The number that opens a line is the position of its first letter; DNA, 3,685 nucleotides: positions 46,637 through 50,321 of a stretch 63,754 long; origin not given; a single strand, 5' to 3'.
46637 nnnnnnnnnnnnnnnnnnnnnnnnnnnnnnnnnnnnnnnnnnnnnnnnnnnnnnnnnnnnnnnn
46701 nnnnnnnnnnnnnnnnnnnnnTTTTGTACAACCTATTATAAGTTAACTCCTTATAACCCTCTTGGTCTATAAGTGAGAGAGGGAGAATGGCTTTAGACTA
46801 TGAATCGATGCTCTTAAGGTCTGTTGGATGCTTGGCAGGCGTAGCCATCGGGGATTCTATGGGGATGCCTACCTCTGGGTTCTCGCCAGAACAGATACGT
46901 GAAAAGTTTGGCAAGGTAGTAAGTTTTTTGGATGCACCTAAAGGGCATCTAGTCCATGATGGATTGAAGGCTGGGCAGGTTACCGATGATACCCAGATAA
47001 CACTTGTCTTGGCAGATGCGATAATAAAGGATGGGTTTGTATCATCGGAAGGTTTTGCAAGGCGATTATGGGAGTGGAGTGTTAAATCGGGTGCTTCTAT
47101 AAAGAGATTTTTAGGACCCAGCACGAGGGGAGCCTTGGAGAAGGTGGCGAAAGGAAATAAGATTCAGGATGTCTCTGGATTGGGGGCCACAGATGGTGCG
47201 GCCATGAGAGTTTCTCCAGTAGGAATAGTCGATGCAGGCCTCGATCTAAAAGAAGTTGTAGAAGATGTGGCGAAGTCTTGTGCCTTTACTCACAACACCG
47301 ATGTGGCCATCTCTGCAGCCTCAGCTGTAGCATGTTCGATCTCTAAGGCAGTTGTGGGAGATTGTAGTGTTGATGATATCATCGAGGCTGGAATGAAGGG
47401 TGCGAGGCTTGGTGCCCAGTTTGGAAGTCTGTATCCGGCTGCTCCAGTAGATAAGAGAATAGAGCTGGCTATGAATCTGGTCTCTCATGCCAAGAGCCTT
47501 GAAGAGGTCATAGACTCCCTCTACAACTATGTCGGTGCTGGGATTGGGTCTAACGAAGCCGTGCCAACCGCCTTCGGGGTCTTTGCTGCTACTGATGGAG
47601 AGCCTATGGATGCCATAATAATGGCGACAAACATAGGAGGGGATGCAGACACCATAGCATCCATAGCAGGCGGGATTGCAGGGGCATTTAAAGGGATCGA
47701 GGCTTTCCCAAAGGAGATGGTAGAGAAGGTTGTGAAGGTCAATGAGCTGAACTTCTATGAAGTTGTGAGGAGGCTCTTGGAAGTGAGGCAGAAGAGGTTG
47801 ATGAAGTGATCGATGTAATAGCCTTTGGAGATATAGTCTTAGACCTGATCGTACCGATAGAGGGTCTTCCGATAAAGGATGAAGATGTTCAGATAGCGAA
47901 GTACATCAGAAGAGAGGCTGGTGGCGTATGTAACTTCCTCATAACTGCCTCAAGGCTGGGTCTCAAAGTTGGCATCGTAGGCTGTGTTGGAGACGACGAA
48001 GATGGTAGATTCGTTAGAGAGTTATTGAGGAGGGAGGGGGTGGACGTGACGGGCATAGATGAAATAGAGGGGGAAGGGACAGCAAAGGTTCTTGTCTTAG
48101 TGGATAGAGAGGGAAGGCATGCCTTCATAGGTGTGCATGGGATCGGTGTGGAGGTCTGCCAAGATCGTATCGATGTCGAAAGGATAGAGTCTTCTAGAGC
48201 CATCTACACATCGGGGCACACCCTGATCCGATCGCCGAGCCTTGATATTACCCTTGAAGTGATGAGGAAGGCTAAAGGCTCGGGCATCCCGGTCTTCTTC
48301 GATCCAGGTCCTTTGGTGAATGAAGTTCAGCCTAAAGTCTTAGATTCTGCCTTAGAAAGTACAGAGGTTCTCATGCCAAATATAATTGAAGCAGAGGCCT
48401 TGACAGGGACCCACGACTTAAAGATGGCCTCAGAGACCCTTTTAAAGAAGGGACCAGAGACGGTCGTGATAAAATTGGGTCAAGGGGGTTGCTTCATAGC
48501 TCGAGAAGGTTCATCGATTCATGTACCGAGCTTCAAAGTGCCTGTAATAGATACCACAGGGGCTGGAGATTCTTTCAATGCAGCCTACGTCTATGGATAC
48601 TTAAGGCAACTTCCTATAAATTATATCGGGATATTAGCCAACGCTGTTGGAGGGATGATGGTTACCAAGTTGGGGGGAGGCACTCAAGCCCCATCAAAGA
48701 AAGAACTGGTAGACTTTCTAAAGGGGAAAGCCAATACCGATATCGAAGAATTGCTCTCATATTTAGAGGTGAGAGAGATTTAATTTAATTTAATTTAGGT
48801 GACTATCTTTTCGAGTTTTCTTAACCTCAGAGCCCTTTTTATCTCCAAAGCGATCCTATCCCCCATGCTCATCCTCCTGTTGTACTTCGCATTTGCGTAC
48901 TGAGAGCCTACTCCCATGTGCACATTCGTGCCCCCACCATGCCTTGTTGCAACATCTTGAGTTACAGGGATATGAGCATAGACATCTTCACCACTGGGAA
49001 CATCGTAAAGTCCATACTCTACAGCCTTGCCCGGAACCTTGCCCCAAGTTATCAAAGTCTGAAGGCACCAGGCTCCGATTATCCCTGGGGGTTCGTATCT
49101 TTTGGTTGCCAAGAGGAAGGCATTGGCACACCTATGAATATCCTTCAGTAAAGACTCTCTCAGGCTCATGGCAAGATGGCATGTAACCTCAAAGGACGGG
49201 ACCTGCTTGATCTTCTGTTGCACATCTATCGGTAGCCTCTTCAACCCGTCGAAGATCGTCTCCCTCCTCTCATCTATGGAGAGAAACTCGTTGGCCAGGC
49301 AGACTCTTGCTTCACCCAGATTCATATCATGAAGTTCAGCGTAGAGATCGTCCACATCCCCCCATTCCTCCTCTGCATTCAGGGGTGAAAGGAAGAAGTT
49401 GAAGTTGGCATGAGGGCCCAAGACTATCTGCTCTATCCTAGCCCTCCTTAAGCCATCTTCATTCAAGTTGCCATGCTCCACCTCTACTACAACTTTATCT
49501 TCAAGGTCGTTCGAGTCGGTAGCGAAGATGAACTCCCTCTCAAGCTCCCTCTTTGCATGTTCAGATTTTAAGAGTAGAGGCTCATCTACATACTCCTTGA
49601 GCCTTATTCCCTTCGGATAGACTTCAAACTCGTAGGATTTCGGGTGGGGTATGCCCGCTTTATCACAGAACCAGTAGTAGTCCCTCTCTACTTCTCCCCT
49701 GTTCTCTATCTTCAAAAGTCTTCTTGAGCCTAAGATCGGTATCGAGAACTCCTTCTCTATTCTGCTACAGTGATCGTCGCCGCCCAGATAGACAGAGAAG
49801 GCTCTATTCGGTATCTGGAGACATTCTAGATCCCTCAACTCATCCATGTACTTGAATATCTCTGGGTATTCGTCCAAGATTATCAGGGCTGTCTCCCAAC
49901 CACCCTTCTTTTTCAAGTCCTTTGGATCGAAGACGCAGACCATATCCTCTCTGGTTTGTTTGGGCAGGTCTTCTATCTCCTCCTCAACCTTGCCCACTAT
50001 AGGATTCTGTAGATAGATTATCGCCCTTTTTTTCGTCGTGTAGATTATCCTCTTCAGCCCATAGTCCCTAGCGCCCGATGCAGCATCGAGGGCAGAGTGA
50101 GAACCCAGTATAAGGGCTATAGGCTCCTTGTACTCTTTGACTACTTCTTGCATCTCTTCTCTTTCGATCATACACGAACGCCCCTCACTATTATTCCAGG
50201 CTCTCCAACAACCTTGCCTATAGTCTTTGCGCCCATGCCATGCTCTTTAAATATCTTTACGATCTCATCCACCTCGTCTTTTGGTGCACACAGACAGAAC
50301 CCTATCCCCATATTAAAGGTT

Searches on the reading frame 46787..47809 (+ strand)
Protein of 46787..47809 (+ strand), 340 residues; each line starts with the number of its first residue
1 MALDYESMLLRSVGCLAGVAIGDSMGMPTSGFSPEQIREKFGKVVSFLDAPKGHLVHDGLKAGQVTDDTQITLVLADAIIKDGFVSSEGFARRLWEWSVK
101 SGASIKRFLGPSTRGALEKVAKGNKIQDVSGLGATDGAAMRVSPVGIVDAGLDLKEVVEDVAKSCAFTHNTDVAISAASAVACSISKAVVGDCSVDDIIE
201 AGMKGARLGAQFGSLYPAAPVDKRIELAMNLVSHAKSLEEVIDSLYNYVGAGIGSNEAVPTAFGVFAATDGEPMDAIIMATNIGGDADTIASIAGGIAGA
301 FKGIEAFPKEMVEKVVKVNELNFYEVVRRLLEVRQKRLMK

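Call 3: search_protein_families(library=pfam, proteins=[window:46787-47809:+], max_evalue=0.01)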
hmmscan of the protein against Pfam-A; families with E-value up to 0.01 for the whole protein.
window:46787-47809:+ (340 aa): 1 family
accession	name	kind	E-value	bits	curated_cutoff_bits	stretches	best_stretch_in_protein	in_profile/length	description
PF03747.19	ADP_ribosyl_GH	-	6.6e-64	216.8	26.2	1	14-310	1-287/287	ADP-ribosylglycohydrolase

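Call 4: search_protein_families(library=ncbifam, proteins=[window:46787-47809:+], max_evalue=0.01)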
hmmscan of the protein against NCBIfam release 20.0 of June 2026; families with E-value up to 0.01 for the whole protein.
window:46787-47809:+ (340 aa): 2 families
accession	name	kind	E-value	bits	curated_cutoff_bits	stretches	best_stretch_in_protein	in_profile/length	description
TIGR02662.1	dinitro_DRAG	equivalog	6.4e-25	87.9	337.05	2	11-193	4-177/287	ADP-ribosyl-[dinitrogen reductase] hydrolase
NF041672.1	ADPriboarghdlase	equivalog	2.8e-24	85.6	490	2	5-191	63-243/361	ADP-ribosylarginine hydrolase Tri1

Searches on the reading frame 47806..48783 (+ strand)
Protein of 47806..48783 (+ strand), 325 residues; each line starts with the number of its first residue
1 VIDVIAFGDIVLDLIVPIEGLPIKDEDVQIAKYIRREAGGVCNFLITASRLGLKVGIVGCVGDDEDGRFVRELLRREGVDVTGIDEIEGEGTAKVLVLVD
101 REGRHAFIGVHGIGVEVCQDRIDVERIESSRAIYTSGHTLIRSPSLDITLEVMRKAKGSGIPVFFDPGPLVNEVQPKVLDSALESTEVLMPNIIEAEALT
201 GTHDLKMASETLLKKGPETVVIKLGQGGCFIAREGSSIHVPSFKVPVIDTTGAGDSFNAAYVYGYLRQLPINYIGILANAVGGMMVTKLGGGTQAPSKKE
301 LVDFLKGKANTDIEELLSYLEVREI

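Call 3: search_protein_families(library=pfam, proteins=[window:47806-48783:+], max_evalue=0.01)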
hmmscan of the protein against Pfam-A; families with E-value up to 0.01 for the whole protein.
window:47806-48783:+ (325 aa): 3 families
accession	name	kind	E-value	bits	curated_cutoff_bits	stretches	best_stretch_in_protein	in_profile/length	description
PF00294.29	PfkB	-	2.4e-50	172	25.8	1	2-296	2-300/302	pfkB family carbohydrate kinase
PF08543.17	Phos_pyr_kin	-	4.9e-06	26.5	27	1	178-260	112-206/246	Phosphomethylpyrimidine kinase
PF25270.1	Khk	-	0.00086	19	35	0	237-305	299-362/365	Prokaryotic ketohexokinase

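Call 4: search_protein_families(library=ncbifam, proteins=[window:47806-48783:+], max_evalue=0.01)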
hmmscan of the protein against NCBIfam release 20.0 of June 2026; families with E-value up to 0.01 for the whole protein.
window:47806-48783:+ (325 aa): 28 families (the best 25 are shown)
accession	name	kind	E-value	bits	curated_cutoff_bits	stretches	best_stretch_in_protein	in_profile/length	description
TIGR02152.1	D_ribokin_bact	equivalog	4.2e-45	154.3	299.65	1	4-301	1-296/298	ribokinase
TIGR04382.1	myo_inos_iolC_N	equivalog_domain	9.8e-44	149.9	300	1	2-305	2-309/309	5-dehydro-2-deoxygluconokinase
NF053626.1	RibKinHalex1628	equivalog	7.8e-40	137.2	330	1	1-306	1-292/293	ATP-dependent ribose-1-phosphate kinase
NF008353.0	PRK11142.1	equivalog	1.2e-38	133.4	341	1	4-307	5-305/307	ribokinase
NF049991.1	TagKinase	equivalog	1.2e-31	109.8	420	1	38-307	41-317/321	tagatose kinase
NF040938.1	KDG_KDGal_kin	equivalog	4.4e-27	95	400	1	32-306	24-304/305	bifunctional 2-dehydro-3-deoxygluconokinase/2-dehydro-3-deoxygalactonokinase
NF006957.1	PRK09434.1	equivalog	7.5e-27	94.6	450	1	6-301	6-302/302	fructokinase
NF041134.1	R1P_kin_Thcocales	equivalog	5e-25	88.5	500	1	2-290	1-267/291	ADP-dependent ribose-1-phosphate kinase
NF047869.1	myo_kin_aldol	exception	2.5e-24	85.6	600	2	2-140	7-143/586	bifunctional 5-dehydro-2-deoxygluconokinase/5-dehydro-2-deoxyphosphogluconate aldolase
TIGR02198.1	rfaE_dom_I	equivalog_domain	6.4e-19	68.2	345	2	175-302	179-311/315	D-glycero-beta-D-manno-heptose-7-phosphate kinase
TIGR03168.1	1-PFK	subfamily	1.7e-18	66.6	216.4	1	12-292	10-288/305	hexose kinase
NF007321.0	PRK09813.1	equivalog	1.7e-16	60.5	247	1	38-267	24-236/261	fructoselysine 6-kinase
TIGR03828.1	pfkB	equivalog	2.6e-16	59.5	292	1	12-291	10-287/305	1-phosphofructokinase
NF041164.1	NucKinThplmales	equivalog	8.6e-15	54.7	450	1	7-285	7-271/295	nucleoside kinase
NF008454.0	PRK11316.1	equivalog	4.2e-13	48.7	521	1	8-313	17-320/475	bifunctional D-glycero-beta-D-manno-heptose-7-phosphate kinase/D-glycero-beta-D-manno-heptose 1-phosphate adenylyltransferase HldE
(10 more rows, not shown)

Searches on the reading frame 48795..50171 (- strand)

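Call 3: search_protein_families(library=pfam, proteins=[window:48795-50171:-], max_evalue=0.01)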
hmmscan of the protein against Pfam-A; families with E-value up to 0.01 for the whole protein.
window:48795-50171:- (458 aa): 2 families
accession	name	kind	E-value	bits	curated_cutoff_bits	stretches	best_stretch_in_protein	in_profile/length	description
PF06973.17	DUF1297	-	1.6e-46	158.6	23.8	1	223-458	2-188/188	Domain of unknown function (DUF1297)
PF06849.18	DUF1246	-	6.2e-21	75.1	25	1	21-180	3-122/122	Protein of unknown function (DUF1246)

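Call 4: search_protein_families(library=ncbifam, proteins=[window:48795-50171:-], max_evalue=0.01)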
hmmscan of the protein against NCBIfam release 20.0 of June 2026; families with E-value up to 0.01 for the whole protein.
window:48795-50171:- (458 aa): 6 families
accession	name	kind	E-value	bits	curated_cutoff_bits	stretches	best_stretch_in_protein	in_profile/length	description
NF009780.0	PRK13278.1-5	equivalog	1.6e-45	155.7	556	4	295-375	221-301/361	formate--phosphoribosylaminoimidazolecarboxamide ligase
NF009783.0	PRK13278.2-4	equivalog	3.3e-39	134.8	590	4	295-375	216-296/356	formate--phosphoribosylaminoimidazolecarboxamide ligase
NF009778.0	PRK13278.1-1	equivalog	3.2e-23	82.3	570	2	294-375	215-296/356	formate--phosphoribosylaminoimidazolecarboxamide ligase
NF009779.0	PRK13278.1-3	equivalog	4.7e-23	81.8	580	2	294-458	193-333/333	formate--phosphoribosylaminoimidazolecarboxamide ligase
NF009781.0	PRK13278.1-6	subfamily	7e-21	74.5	603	1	95-457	65-355/356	formate--phosphoribosylaminoimidazolecarboxamide ligase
NF009782.0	PRK13278.2-1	equivalog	9.2e-14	51.4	482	1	295-372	183-252/310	formate--phosphoribosylaminoimidazolecarboxamide ligase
